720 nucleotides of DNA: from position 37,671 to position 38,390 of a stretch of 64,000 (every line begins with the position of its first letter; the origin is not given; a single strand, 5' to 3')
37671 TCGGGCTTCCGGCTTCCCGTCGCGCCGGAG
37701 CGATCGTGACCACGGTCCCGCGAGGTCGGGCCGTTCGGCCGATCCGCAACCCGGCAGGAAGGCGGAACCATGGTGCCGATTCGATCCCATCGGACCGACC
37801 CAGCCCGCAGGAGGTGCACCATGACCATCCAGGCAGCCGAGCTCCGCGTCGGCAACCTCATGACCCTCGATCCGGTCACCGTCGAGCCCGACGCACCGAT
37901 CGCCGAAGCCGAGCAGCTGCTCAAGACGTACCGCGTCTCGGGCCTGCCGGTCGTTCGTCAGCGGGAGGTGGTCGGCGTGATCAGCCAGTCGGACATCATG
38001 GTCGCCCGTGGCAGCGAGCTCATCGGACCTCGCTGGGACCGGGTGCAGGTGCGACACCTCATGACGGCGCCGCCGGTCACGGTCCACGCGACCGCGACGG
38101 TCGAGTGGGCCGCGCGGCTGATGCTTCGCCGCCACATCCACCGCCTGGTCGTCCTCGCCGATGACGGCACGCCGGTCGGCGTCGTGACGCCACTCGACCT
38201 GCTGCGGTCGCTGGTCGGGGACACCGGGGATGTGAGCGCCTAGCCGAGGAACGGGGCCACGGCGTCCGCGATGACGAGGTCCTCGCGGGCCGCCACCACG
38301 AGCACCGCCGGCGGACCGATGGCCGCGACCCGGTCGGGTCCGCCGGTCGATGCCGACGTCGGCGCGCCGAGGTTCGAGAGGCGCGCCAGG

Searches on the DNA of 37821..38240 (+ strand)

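Call 37: search_rna_families(sources=[L071, L083, L084, L085, L049, L045, L066, L042, L040, L052], threshold=gathering)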
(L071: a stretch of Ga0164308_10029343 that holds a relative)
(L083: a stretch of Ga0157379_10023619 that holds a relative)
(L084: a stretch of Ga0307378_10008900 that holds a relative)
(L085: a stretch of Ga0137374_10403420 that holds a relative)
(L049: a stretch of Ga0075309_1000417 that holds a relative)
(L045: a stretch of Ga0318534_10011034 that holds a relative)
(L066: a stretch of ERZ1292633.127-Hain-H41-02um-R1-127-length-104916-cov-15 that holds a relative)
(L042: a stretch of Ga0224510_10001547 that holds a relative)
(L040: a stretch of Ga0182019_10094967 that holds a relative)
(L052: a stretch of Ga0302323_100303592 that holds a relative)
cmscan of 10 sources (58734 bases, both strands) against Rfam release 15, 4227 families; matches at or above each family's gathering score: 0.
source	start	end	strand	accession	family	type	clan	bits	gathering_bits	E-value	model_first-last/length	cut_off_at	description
